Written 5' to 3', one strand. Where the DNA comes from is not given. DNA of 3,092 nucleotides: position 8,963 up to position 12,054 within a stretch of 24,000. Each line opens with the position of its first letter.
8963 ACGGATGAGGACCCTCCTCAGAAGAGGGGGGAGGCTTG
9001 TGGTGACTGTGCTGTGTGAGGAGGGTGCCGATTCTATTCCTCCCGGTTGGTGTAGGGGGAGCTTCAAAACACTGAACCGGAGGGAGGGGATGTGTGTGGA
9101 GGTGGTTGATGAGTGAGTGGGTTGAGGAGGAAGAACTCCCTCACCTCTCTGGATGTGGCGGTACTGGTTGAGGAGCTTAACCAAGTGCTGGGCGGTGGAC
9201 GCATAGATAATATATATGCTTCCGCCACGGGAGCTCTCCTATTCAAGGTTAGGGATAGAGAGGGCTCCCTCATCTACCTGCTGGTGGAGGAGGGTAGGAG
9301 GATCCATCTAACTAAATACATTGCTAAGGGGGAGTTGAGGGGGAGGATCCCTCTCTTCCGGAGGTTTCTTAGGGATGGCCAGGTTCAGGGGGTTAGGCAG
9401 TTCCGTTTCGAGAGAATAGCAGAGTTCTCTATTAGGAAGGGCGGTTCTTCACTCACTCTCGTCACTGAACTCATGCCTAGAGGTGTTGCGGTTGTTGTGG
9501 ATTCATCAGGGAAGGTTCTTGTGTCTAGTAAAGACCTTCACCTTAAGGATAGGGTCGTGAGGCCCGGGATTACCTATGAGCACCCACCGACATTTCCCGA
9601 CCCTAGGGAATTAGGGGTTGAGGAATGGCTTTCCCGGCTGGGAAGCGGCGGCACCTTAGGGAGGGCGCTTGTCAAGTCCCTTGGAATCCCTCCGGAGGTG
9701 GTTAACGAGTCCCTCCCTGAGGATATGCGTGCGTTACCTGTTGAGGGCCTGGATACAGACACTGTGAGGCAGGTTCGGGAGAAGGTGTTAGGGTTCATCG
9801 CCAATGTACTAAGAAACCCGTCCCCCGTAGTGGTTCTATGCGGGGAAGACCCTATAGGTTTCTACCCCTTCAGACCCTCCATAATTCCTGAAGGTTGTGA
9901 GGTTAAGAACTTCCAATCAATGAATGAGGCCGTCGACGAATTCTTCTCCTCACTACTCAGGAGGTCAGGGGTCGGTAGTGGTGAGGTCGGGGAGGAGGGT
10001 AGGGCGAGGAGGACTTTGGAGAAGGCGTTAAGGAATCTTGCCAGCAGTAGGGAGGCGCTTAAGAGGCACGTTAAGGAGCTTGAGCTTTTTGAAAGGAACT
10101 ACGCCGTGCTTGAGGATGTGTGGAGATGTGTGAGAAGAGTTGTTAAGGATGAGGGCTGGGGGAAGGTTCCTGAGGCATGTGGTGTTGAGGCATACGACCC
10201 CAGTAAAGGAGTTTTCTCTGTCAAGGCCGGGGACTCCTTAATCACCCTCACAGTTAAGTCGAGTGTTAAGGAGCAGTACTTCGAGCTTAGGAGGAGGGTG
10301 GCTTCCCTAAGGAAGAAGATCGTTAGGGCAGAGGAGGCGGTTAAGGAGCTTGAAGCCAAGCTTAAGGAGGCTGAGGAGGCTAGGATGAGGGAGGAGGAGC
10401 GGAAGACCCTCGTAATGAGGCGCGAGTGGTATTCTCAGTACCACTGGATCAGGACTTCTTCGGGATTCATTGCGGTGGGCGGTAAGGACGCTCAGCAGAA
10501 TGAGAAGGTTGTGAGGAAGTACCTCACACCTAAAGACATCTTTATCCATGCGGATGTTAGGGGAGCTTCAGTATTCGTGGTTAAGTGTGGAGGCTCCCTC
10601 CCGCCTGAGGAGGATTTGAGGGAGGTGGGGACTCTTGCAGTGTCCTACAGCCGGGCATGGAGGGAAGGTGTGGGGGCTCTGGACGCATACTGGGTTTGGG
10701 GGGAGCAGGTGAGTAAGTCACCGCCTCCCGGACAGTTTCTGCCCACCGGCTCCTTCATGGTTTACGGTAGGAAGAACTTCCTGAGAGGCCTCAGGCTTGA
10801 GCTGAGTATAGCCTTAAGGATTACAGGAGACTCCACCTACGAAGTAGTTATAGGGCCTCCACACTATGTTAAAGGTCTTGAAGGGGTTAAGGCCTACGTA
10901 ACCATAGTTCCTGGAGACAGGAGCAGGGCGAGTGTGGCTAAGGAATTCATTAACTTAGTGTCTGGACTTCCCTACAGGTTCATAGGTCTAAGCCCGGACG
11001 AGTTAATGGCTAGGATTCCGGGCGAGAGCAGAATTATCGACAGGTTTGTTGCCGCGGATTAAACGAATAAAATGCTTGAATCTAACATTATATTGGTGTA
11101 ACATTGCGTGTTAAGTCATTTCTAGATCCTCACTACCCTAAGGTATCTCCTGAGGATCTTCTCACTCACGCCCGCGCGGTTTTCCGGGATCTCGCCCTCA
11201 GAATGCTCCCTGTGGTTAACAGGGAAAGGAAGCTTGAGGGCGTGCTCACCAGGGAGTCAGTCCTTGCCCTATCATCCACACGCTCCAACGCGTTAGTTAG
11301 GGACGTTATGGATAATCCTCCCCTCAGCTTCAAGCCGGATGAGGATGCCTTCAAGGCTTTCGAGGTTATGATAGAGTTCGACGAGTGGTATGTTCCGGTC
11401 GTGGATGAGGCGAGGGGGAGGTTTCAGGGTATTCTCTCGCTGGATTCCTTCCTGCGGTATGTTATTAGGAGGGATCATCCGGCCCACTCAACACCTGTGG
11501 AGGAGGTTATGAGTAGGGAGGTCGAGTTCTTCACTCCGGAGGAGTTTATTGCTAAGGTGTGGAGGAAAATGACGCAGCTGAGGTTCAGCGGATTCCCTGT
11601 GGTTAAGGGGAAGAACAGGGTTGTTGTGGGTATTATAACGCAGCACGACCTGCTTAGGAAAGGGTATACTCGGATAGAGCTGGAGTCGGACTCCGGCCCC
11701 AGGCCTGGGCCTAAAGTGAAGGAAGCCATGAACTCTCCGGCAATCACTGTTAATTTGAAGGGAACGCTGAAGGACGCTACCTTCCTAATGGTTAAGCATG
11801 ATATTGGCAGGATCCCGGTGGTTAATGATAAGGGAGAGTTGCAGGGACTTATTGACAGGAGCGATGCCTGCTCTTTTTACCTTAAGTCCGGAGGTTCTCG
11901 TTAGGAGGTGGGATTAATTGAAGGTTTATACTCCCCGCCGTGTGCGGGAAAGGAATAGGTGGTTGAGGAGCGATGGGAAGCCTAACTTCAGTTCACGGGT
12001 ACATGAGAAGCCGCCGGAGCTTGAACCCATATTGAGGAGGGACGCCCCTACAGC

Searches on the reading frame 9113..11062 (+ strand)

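Call 45: search_protein_families(library=pfam, proteins=[window:9113-11062:+], max_evalue=0.00001)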
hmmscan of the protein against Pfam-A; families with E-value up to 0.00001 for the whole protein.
window:9113-11062:+ (649 aa): 2 families
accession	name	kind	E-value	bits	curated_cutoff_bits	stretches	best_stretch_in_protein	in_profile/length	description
PF05833.16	NFACT_N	-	1.1e-34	120.5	31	1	13-428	3-422/456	NFACT N-terminal and middle domains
PF05670.18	NFACT-R_1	-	2.2e-29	102.7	29.8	1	443-552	2-112/112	NFACT protein RNA binding domain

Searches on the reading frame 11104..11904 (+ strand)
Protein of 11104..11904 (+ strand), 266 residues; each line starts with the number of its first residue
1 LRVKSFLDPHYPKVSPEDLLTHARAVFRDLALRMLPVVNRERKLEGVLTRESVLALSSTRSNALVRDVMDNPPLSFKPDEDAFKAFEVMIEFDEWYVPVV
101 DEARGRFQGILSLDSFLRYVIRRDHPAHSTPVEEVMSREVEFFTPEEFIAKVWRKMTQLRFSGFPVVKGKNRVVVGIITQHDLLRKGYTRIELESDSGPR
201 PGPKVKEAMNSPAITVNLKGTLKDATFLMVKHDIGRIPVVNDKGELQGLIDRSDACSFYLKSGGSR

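Call 45: search_protein_families(library=pfam, proteins=[window:11104-11904:+], max_evalue=0.00001)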
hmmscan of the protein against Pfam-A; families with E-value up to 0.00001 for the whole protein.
window:11104-11904:+ (266 aa): 1 family
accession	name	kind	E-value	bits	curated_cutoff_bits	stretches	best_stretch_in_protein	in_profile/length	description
PF00571.33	CBS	-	2.6e-46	156.2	24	4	132-185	1-53/57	CBS domain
